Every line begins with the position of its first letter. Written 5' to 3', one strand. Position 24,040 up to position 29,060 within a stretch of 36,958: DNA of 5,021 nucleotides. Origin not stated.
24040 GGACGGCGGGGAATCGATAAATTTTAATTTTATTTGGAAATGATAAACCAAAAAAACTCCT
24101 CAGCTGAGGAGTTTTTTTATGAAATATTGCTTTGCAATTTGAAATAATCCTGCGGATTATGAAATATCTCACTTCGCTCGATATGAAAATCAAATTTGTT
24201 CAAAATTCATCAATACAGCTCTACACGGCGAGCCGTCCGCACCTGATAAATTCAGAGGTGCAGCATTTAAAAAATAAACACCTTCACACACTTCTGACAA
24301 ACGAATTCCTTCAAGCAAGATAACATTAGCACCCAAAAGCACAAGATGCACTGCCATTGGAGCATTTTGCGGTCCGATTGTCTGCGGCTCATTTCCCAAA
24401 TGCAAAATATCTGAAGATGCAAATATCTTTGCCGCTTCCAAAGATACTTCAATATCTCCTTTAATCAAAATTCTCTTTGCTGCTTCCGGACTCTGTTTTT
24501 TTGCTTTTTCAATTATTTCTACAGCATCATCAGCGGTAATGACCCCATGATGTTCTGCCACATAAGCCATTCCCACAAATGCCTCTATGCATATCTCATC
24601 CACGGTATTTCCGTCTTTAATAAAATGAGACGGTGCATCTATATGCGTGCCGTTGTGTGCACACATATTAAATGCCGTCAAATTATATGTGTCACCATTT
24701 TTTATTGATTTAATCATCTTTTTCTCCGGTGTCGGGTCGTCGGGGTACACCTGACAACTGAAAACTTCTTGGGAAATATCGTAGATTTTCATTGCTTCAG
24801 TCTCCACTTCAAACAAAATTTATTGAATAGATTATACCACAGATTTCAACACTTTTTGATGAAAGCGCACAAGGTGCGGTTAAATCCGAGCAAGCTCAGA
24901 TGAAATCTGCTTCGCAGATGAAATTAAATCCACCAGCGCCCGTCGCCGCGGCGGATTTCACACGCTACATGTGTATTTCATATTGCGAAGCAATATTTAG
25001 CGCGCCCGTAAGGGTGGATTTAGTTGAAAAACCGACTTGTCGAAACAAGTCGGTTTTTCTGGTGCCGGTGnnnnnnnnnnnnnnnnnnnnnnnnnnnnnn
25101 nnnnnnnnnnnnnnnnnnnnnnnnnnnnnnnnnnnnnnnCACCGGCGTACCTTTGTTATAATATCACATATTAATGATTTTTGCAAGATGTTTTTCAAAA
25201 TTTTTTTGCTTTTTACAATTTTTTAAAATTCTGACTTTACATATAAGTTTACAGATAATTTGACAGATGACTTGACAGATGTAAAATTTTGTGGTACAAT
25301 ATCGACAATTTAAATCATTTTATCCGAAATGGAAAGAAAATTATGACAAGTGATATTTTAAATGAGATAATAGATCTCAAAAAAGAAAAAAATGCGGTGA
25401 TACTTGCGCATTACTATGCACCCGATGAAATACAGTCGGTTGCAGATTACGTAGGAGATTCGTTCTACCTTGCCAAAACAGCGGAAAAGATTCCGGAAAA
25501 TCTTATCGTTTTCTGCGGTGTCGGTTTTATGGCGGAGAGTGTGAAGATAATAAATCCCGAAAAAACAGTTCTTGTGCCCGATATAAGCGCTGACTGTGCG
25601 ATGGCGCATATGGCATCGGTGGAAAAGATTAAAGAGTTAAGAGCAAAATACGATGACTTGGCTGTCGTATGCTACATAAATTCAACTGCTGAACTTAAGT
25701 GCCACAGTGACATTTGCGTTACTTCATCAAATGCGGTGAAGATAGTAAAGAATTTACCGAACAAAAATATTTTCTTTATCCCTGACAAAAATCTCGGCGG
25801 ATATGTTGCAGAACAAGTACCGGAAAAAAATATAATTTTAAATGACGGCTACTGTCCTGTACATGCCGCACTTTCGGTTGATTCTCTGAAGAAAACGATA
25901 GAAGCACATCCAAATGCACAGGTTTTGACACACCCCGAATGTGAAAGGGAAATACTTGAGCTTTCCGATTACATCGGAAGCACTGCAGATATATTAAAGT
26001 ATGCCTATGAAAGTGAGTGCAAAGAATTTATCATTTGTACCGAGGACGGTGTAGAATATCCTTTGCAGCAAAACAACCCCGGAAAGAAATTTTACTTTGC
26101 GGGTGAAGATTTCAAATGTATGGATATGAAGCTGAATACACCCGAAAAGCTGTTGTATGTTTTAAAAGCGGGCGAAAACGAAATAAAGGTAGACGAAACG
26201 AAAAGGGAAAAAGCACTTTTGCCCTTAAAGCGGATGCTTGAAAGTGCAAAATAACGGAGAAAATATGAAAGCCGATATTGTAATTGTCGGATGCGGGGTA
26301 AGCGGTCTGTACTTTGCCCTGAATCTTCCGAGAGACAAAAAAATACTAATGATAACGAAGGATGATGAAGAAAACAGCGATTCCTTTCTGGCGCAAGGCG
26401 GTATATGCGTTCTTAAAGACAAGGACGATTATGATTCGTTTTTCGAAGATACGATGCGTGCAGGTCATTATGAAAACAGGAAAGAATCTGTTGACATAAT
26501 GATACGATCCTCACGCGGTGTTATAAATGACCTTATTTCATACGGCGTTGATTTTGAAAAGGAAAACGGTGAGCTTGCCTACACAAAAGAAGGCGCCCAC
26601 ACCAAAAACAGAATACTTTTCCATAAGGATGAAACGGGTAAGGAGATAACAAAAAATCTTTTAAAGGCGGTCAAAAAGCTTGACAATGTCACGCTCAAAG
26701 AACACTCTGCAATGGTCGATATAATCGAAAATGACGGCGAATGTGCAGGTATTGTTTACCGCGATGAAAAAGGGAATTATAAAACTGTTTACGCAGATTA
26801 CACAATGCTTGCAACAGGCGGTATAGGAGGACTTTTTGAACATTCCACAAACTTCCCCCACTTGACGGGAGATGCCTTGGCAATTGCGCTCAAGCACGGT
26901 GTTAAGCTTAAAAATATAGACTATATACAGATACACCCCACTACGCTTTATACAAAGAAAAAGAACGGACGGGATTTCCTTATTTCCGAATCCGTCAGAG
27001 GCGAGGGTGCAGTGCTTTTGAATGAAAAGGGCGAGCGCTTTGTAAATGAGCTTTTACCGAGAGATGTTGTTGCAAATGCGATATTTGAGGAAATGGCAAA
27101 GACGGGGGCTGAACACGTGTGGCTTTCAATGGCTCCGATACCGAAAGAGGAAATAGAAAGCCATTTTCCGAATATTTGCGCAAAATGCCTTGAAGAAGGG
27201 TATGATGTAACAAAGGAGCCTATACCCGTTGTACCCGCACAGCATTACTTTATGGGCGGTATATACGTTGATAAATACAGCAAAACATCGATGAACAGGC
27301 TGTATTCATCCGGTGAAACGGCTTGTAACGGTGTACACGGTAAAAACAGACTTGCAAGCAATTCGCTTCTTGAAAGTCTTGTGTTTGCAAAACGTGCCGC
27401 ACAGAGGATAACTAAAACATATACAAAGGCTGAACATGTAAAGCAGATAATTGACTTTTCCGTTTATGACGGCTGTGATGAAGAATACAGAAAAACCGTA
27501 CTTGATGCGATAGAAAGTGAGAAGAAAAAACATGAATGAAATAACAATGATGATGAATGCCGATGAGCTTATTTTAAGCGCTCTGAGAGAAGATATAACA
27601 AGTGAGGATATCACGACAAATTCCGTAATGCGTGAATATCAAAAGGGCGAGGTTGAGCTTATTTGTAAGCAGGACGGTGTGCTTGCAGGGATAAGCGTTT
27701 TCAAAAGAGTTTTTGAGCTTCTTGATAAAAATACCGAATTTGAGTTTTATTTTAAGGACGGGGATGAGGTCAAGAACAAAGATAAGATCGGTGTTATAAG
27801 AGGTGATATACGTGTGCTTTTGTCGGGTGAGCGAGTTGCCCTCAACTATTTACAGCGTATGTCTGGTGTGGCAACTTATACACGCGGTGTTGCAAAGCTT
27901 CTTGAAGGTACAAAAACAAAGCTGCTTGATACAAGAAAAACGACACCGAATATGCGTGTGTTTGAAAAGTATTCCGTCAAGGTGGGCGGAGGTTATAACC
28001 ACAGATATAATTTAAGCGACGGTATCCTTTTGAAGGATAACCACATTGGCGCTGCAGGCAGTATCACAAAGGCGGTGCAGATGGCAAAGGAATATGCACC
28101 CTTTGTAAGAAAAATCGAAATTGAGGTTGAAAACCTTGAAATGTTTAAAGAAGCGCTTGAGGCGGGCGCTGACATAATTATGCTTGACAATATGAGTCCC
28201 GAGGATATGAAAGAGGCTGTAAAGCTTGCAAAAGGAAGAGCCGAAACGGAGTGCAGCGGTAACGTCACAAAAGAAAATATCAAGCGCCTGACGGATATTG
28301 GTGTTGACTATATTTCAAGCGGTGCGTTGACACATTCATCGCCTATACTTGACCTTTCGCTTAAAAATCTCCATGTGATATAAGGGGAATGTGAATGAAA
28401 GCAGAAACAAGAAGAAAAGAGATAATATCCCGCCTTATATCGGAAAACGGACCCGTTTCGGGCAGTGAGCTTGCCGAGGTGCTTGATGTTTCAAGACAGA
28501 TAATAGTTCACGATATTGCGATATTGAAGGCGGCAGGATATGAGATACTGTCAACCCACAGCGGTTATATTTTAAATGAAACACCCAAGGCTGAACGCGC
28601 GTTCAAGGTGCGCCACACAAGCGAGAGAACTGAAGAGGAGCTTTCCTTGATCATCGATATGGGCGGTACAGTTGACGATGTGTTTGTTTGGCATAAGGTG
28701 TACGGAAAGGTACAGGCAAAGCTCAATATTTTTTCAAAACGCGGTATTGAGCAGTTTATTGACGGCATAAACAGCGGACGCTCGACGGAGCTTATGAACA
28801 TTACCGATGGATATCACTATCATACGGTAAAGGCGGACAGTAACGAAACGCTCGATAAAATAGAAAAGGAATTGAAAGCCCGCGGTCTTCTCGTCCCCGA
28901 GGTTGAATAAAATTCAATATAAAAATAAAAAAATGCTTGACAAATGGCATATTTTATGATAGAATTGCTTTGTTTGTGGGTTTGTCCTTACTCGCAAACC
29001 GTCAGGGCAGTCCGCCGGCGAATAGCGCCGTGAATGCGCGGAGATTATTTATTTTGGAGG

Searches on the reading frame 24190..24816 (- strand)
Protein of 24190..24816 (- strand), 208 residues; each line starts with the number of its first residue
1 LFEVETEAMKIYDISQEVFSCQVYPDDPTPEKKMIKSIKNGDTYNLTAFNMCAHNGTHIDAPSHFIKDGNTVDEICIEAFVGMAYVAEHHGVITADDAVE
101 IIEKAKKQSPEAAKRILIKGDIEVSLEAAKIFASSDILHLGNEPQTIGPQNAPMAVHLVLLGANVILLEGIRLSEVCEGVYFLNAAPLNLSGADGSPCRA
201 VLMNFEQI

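Call 5: search_protein_families(library=pfam, proteins=[window:24190-24816:-], max_evalue=0.001)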
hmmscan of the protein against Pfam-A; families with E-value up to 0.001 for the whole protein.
window:24190-24816:- (208 aa): 1 family
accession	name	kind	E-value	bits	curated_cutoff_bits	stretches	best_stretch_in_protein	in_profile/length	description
PF04199.19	Cyclase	-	6.1e-13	49.6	23.1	1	13-106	2-87/142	Putative cyclase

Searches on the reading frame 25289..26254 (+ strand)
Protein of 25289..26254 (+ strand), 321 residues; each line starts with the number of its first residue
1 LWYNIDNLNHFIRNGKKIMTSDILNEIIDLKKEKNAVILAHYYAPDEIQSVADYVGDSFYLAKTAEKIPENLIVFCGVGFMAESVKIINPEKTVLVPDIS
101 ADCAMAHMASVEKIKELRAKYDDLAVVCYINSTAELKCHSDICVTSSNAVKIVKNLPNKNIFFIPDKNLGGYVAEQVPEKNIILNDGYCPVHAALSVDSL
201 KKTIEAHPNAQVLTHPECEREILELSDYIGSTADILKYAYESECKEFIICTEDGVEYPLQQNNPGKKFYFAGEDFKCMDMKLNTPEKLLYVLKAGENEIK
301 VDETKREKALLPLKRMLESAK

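Call 5: search_protein_families(library=pfam, proteins=[window:25289-26254:+], max_evalue=0.001)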
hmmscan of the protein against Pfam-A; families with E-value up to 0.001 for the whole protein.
window:25289-26254:+ (321 aa): 1 family
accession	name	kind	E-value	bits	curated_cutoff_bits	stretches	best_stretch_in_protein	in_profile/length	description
PF02445.21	NadA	-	7.2e-119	396.7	27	1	26-318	2-295/295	Quinolinate synthetase A protein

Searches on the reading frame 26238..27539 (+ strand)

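Call 5: search_protein_families(library=pfam, proteins=[window:26238-27539:+], max_evalue=0.001)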
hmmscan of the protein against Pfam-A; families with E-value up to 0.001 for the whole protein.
window:26238-27539:+ (433 aa): 4 families
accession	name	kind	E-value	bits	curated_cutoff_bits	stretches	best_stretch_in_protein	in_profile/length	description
PF00890.30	FAD_binding_2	-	1.3e-77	262.2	20.4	1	13-377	1-414/414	FAD binding domain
PF03486.20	HI0933_like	-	2.2e-07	31.1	50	1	13-359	2-217/244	HI0933-like protein Rossmann domain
PF07992.20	Pyr_redox_2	-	3.7e-06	27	26.1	0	13-195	2-109/291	Pyridine nucleotide-disulphide oxidoreductase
PF01266.30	DAO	-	0.00011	22.3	27.9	0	13-90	1-85/353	FAD dependent oxidoreductase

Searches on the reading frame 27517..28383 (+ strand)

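Call 49: search_protein_families(library=pfam, proteins=[window:27517-28383:+], max_evalue=0.0001)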
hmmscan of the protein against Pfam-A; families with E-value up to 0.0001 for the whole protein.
window:27517-28383:+ (288 aa): 2 families
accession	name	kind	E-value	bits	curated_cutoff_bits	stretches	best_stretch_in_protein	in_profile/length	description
PF01729.25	QRPTase_C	-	1.6e-63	213.9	23.1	1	118-283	1-169/169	Quinolinate phosphoribosyl transferase, C-terminal domain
PF02749.22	QRPTase_N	-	3.5e-22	78.8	27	1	31-116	1-82/82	Quinolinate phosphoribosyl transferase, N-terminal domain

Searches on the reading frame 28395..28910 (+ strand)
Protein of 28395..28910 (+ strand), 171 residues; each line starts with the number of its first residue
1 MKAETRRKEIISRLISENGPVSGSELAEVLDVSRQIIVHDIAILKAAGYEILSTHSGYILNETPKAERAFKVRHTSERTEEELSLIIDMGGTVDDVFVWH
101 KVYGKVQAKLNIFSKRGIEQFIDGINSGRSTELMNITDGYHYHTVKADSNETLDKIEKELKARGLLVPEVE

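Call 49: search_protein_families(library=pfam, proteins=[window:28395-28910:+], max_evalue=0.0001)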
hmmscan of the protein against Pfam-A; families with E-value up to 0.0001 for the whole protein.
window:28395-28910:+ (171 aa): 3 families
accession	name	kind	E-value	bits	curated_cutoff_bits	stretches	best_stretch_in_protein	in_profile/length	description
PF02829.19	3H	-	3.5e-34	117.4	25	1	70-166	1-97/97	3H domain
PF08279.18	HTH_11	-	1.2e-15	57.6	25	1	6-59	1-55/55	HTH domain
PF08220.18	HTH_DeoR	-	7.3e-06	26.1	21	1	7-63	1-56/57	DeoR-like helix-turn-helix domain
